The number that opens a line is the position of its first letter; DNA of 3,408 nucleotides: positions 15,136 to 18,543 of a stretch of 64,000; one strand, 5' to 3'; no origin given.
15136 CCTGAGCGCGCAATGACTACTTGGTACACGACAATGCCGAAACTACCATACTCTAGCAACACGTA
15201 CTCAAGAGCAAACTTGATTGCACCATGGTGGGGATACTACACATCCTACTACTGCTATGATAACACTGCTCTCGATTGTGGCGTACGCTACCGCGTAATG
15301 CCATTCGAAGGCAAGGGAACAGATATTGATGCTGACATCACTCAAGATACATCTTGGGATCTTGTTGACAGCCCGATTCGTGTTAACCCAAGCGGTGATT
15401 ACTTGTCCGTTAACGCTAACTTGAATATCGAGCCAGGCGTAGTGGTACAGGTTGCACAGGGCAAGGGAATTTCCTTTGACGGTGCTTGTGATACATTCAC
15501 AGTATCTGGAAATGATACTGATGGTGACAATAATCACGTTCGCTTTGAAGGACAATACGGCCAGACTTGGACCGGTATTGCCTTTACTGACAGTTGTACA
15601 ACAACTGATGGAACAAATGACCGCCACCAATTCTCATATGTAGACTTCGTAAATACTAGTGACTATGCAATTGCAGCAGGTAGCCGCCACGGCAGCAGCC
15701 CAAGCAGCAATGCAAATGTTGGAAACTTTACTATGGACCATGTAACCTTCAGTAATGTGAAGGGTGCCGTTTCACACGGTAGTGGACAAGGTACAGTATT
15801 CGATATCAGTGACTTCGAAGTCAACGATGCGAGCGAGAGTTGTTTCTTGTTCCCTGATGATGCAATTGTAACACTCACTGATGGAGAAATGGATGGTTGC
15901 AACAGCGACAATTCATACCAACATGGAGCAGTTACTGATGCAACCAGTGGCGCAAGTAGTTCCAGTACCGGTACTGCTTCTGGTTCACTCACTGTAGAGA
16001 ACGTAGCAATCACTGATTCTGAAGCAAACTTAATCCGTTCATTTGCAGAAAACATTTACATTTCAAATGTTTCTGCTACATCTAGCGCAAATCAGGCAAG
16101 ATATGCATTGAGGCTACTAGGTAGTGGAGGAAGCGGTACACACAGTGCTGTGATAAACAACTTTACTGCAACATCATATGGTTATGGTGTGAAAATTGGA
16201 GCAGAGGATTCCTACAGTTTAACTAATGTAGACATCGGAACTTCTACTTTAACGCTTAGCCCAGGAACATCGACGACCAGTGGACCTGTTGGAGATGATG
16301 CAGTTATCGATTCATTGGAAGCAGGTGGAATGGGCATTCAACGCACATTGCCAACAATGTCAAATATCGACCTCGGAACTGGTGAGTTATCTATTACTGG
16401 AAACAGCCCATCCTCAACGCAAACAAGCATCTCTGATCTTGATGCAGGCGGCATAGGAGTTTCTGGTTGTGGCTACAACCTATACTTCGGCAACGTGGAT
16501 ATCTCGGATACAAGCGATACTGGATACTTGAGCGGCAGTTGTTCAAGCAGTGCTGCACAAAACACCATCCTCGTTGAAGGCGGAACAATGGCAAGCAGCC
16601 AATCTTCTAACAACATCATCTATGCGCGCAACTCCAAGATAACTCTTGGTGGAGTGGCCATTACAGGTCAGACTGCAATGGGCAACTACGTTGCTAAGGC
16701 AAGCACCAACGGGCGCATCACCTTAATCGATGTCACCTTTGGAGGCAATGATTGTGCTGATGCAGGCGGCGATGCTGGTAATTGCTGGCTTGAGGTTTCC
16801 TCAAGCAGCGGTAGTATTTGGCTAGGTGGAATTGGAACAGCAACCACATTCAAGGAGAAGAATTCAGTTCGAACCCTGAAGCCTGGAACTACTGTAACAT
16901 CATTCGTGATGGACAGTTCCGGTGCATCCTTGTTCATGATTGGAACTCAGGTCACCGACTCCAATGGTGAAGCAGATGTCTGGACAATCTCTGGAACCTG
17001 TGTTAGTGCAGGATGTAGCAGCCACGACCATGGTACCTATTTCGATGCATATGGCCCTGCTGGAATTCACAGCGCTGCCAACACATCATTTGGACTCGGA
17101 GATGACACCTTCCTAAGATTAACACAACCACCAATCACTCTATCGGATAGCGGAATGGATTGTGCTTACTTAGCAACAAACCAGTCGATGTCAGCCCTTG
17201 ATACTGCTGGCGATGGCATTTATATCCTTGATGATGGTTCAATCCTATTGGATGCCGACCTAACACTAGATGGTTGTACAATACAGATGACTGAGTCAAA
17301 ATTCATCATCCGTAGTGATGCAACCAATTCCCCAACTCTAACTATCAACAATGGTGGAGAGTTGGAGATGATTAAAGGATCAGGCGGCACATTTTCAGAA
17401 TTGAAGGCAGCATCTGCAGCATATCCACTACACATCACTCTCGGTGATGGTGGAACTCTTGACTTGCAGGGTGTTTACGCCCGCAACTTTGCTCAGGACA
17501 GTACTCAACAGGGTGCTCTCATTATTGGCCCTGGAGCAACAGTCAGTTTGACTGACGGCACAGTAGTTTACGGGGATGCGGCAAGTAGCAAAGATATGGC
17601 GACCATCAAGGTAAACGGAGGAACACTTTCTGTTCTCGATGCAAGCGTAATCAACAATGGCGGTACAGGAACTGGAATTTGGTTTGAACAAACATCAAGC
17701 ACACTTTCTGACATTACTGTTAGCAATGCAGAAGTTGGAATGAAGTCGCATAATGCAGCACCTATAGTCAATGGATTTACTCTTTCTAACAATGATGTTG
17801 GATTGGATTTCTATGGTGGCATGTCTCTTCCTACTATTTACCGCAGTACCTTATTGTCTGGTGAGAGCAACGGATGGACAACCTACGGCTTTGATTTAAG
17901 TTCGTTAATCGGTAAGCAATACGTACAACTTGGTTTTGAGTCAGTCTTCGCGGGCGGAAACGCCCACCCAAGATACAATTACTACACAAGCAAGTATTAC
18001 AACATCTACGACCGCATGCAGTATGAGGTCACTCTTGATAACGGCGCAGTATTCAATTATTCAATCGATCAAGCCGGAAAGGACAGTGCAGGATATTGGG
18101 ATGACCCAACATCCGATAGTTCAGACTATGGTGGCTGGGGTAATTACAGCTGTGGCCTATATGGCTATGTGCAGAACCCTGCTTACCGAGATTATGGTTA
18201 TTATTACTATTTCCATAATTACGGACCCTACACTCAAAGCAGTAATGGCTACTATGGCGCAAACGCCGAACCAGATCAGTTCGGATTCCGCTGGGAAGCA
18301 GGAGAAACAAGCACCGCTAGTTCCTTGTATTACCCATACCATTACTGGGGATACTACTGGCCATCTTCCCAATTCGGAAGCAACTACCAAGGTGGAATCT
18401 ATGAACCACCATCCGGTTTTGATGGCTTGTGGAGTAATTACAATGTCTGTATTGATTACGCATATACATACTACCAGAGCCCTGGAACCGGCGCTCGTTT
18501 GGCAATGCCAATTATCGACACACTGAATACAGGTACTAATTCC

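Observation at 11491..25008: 13.6-kb uninterrupted ORF: mosaic giant adhesin (beta-helix + cadherin-like + Tyr-rich segments), probably heavily N-glycosylated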

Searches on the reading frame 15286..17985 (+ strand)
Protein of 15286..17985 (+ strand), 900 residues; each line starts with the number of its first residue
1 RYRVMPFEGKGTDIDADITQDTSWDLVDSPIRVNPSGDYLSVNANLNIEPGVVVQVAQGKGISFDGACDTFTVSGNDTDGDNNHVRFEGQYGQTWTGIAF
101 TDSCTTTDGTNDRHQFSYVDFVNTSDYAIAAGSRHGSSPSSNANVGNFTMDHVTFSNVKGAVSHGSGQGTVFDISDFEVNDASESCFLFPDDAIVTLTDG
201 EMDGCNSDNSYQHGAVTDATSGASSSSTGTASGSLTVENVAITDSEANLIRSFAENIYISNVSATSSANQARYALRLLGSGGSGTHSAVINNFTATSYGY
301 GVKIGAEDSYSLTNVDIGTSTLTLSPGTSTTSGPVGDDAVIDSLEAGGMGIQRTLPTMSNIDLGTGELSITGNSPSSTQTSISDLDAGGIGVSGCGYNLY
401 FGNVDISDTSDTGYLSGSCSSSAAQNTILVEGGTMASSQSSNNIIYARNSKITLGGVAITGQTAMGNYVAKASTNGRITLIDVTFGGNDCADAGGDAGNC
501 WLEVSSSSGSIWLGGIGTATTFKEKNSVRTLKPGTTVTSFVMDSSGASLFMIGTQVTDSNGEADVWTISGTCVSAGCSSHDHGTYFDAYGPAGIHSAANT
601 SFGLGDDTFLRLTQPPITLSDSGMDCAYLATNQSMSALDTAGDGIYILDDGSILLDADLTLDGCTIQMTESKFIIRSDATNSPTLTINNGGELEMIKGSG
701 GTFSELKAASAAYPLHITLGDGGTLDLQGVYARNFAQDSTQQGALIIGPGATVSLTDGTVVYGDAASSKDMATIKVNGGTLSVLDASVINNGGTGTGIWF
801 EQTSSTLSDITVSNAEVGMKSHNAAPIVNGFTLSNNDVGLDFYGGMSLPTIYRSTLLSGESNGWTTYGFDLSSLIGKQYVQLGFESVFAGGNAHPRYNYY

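Call 47: find_homologous_proteins(query=window:15286-17985:+)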
Query window:15286-17985:+ (900 aa): 12 proteins with E <= 0.001 among 8000 candidates.
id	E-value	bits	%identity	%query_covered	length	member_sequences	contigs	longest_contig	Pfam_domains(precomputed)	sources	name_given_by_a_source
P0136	0.0e+0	1014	57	100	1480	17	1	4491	-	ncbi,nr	ncbi:MAG: hypothetical protein NZ770_08375, partial [Candidatus Poseidoniaceae archaeon]|nr:hypothet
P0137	8.6e-193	661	57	68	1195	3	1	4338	-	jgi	jgi:hypothetical protein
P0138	2.5e-145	504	45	75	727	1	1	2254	-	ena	-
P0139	4.1e-107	378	41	71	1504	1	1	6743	-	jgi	-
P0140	1.3e-84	303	58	33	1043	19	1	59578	-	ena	-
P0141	2.1e-82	296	31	96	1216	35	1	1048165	-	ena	-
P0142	1.3e-78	283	54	31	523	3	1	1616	-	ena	-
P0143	1.4e-71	260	70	20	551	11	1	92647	-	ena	-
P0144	2.4e-62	229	49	29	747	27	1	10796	-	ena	-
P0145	2.2e-61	226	69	18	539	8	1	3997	-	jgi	jgi:hypothetical protein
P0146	1.2e-52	197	44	30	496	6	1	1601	-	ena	-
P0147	5.2e-27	113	45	19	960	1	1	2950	-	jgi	jgi:hypothetical protein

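Call 58: predict_structure(alignment_id=A2)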
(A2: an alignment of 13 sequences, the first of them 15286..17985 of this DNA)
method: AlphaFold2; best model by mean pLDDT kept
length: 900 residues; sequences in the alignment: 13
mean_pLDDT: 75.3   pTM: 0.59
mean pLDDT of the five models: 75.3, 75.1, 74.2, 72.6, 72.0
residues with pLDDT >= 90: 251; 70-90: 381; 50-70: 124; < 50: 144
segments of 3 or more residues with pLDDT < 50: 1-3, 221-229, 491-499, 533-541, 544-582, 590-607, 846-900
pLDDT, mean of each block of 10 residues (from residue 1): 48 89 88 92 91 93 84 79 87 91 66 87 93 70 77 94 74 94 89 89 91 82 45 88 90 89 88 80 75 90 87 94 82 86 95 92 93 88 94 93 86 87 90 80 86 85 69 87 66 46 80 60 59 49 43 35 42 39 53 32 46 67 82 63 70 84 86 78 85 83 77 76 88 78 85 88 76 87 88 83 78 84 76 76 53 31 34 43 36 28
secondary structure, 60 per line:
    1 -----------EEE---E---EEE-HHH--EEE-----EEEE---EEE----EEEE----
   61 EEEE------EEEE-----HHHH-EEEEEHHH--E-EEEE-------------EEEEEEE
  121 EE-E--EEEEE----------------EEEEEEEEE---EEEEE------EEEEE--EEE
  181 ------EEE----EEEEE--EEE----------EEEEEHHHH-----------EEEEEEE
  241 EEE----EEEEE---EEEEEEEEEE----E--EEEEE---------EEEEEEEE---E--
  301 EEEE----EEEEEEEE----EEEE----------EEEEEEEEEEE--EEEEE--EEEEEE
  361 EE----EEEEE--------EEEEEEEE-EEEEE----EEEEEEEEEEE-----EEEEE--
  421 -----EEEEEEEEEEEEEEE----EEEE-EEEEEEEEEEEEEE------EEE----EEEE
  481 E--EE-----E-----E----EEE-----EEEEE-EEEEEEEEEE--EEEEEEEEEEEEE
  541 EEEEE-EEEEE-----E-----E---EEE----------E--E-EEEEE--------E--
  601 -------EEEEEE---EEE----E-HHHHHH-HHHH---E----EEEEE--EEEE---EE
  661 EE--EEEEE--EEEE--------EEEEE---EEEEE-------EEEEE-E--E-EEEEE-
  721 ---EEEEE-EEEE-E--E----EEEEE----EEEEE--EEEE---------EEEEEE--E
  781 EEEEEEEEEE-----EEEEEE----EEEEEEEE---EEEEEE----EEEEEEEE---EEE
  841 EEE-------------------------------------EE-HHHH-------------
elements in order (helices of 4 or more, strands of 3 or more residues): E12-14 E22-24 E31-33 E39-42 E46-48 E53-56 E61-64 E71-74 H80-83 E85-89 E97-100 E114-122 E127-131 E148-156 E160-164 E171-175 E178-180 E187-189 E194-198 E201-203 E214-218 H219-222 E234-243 E248-252 E256-265 E273-277 E287-294 E301-304 E309-316 E321-324 E335-345 E348-352 E355-362 E367-371 E380-387 E389-393 E398-408 E414-418 E426-440 E445-448 E450-463 E470-472 E477-481 E502-504 E510-514 E516-525 E528-545 E547-551 E567-569 E585-589 E608-613 E617-619 H626-631 H633-636 E645-649 E652-655 E659-662 E665-669 E672-675 E684-688 E692-696 E704-708 E715-719 E724-728 E730-733 E743-747 E752-756 E759-762 E772-777 E780-790 E796-801 E806-813 E817-822 E827-834 E838-843 H884-887

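Call 60: fold_search(model_id=the predicted structure, library=pdb)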
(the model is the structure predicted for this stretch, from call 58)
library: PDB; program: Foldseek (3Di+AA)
matches with E <= 10: 338; with E <= 0.001: 7
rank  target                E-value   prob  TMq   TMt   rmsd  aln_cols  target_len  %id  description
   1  8bwk_C                4.0e-05  0.91  0.14  0.16  34.2       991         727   10  Metagenomic derived PL6 alginate lyase (released 2023-12-20)
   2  8bwk_A                1.6e-04  0.90  0.14  0.16  33.6       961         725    9  Metagenomic derived PL6 alginate lyase (released 2023-12-20)
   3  5gkd_A                1.6e-04  0.54  0.10  0.12  34.7       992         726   10  Structure of PL6 family alginate lyase AlyGC (released 2017-02-08)
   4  5m5z_A                1.8e-04  1.00  0.17  0.21  27.4       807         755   10  Chaetomium thermophilum beta-1-3-glucanase (released 2017-05-17)
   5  8bwk_B                2.6e-04  0.80  0.13  0.16  33.5       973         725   10  Metagenomic derived PL6 alginate lyase (released 2023-12-20)
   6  7o7t                  6.8e-04  0.38  0.11  0.13  35.0       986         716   10  Structure of the PL6 family alginate lyase Patl3640 from Pseudoalteromonas atlantica T6c in complex with 4-deoxy-L-eryth (released 2021-07-28)
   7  7o77                  6.8e-04  0.35  0.10  0.11  32.0       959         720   10  Structure of the PL6 family alginate lyase Patl3640 from Pseudoalteromonas atlantica T6c (released 2021-07-28)
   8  7koh_A                6.6e-03  0.51  0.12  0.18  21.6       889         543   10  Crystal structure of antigen 43 from Escherichia coli EDL933 (released 2022-03-09)
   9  4kh3                  7.2e-03  0.60  0.14  0.20  22.7       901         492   10  Structure of a bacterial self-associating protein (released 2014-01-15)
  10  3eqn_A                8.6e-03  0.30  0.10  0.12  27.8       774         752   10  Crystal structure of beta-1,3-glucanase from Phanerochaete chrysosporium (Lam55A) (released 2009-02-03)
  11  2x6y_A                1.3e-02  0.47  0.14  0.18  16.3       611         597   12  Tailspike protein mutant D339A of E.coli bacteriophage HK620 in complex with hexasaccharide (released 2011-03-02)
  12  4xnf                  1.3e-02  0.28  0.13  0.16  16.6       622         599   10  Tailspike protein double mutant D339A/E372Q of E. coli bacteriophage HK620 (released 2016-01-27)
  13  6gvp_A                1.4e-02  0.38  0.15  0.19  16.3       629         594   11  TAILSPIKE PROTEIN MUTANT E372Q (DELTA N471/S472) OF E. COLI BACTERIOPHAGE HK620 IN COMPLEX WITH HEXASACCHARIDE (released 2018-07-11)
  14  6eu4_A                1.5e-02  0.18  0.08  0.11  19.4       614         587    9  Structure of Acinetobacter phage vb_AbaP_AS12 gp42 tailspike (released 2018-11-07)
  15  4xn0                  1.6e-02  0.28  0.12  0.15  16.6       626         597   11  Tailspike protein mutant E372A of E. coli bacteriophage HK620 (released 2016-01-27)
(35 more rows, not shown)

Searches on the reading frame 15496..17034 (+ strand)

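Call 32: search_protein_families(library=pfam, proteins=[window:15496-17034:+], max_evalue=5)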
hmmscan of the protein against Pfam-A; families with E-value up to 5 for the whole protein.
window:15496-17034:+ (513 aa): 1 family
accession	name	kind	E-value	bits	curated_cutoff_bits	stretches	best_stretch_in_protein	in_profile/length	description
PF18416.6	GbpA_2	-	0.09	13.5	26.6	1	458-497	10-51/101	N-acetylglucosamine binding protein domain 2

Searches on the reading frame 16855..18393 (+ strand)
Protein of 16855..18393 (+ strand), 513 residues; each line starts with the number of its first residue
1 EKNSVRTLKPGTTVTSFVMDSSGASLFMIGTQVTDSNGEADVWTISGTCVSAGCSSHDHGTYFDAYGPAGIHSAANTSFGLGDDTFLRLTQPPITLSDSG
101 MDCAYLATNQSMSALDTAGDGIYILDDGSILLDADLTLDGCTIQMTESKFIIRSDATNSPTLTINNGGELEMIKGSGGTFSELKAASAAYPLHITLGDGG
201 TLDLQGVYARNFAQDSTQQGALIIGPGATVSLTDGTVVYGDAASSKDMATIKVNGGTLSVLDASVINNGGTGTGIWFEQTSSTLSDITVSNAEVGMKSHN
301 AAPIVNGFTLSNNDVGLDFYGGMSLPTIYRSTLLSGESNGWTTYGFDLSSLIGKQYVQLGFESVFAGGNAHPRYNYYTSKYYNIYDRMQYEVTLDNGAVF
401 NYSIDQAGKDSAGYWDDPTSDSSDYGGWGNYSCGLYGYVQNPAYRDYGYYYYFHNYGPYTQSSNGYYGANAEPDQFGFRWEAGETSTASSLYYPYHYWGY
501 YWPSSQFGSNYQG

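Call 32: search_protein_families(library=pfam, proteins=[window:16855-18393:+], max_evalue=5)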
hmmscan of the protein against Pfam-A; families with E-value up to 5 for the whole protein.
window:16855-18393:+ (513 aa): 4 families
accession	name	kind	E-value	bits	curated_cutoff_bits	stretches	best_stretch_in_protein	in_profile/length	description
PF13229.12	Beta_helix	-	0.0054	16.8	25.9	1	241-329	68-154/158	Right handed beta helix region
PF12708.12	Pect-lyase_RHGA_epim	-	0.013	15.8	27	1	241-318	137-213/213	Rhamnogalacturonase A/epimerase, pectate lyase-like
PF18416.6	GbpA_2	-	0.12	13.1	26.6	1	6-44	11-51/101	N-acetylglucosamine binding protein domain 2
PF08985.17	DP-EP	-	0.55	11.1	25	0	91-148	29-86/120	DP-EP family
